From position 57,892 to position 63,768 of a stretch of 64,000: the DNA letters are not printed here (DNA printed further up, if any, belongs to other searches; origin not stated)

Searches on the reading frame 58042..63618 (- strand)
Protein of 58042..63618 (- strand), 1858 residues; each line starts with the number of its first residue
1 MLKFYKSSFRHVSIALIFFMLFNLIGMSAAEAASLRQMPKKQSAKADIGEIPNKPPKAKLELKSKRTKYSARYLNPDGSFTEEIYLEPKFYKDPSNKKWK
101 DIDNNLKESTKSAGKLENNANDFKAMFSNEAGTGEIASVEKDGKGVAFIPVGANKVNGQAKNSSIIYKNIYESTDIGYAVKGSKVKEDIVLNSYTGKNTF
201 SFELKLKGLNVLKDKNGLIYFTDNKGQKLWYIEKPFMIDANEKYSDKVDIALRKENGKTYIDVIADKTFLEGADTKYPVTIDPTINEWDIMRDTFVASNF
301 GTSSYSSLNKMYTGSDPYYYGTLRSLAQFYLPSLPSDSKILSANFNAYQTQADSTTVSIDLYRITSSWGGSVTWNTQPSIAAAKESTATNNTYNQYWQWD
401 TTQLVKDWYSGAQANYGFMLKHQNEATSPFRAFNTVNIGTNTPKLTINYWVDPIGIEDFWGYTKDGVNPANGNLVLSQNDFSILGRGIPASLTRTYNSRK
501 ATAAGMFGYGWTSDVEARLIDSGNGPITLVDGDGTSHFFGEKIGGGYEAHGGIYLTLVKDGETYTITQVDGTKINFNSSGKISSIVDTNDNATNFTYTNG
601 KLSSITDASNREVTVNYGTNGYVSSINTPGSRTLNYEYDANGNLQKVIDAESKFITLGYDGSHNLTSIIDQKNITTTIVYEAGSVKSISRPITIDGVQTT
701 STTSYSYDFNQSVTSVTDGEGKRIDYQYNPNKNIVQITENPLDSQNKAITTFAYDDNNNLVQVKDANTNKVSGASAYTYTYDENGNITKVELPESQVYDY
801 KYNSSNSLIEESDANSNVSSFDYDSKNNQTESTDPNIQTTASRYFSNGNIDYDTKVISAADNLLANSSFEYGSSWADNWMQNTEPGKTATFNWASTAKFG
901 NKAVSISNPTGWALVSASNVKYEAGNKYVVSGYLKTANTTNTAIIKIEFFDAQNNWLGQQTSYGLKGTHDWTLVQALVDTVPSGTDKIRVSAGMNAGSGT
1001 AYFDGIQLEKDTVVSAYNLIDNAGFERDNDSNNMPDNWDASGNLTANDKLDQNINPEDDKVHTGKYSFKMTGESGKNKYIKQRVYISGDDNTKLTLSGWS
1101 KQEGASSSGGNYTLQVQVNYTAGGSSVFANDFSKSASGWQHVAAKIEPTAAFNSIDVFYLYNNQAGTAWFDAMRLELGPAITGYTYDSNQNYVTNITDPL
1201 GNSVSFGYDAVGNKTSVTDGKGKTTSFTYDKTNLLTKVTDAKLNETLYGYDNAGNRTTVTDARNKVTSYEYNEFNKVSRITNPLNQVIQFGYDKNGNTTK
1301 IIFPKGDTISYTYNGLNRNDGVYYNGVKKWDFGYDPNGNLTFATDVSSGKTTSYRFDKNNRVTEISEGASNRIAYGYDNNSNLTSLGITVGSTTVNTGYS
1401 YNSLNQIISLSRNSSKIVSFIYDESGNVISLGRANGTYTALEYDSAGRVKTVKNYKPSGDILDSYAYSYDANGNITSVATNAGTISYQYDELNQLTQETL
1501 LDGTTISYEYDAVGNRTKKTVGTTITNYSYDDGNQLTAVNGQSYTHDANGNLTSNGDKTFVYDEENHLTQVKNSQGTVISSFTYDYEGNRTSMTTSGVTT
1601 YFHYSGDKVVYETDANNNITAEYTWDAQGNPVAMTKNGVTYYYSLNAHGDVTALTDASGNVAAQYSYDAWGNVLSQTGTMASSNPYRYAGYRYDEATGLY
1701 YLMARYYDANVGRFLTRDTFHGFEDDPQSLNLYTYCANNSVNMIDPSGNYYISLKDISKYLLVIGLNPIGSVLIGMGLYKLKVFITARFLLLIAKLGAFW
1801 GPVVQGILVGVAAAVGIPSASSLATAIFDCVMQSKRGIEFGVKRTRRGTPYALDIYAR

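Call 7: search_protein_families(library=pfam, proteins=[window:58042-63618:-], max_evalue=0.01)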
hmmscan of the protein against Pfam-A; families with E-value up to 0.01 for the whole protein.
window:58042-63618:- (1858 aa): 5 families
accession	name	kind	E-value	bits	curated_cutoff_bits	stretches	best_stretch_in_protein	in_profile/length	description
PF05593.20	RHS_repeat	-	1.3e-91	299.9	22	13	1186-1224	1-38/38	RHS Repeat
PF20148.4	DUF6531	-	1e-18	67.9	24.1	1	465-539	2-74/74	Domain of unknown function (DUF6531)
PF24517.2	CBM96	-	5.9e-16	59.2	26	1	292-448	9-163/164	Carbohydrate-binding module family 96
PF25023.1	TEN_YD-shell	-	4.6e-14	51.9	50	2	1371-1751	513-901/909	Teneurin YD-shell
PF03527.20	RHS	-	0.005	17.1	27.9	0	1641-1676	2-37/38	RHS protein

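Call 8: search_protein_families(library=ncbifam, proteins=[window:58042-63618:-], max_evalue=0.1)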
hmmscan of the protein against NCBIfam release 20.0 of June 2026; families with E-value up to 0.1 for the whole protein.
window:58042-63618:- (1858 aa): 5 families
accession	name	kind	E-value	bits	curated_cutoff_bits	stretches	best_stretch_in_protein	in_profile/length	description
TIGR01643.1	YD_repeat_2x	repeat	1.7e-56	186.6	15.8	10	638-677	1-40/42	YD repeat-containing protein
NF041261.1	RHS_core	equivalog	5.9e-41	140.3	2000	5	1177-1457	379-659/1261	RHS element core protein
NF033679.1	DNRLRE_dom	domain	5.1e-30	104.7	34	1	293-448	2-164/164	DNRLRE domain-containing protein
TIGR03696.1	Rhs_assc_core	domain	5.6e-22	78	32.5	1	1667-1748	1-75/76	RHS repeat-associated core domain-containing protein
TIGR03067.1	Planc_TIGR03067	domain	0.088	13.1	40.15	0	1589-1635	20-66/107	TIGR03067 domain-containing protein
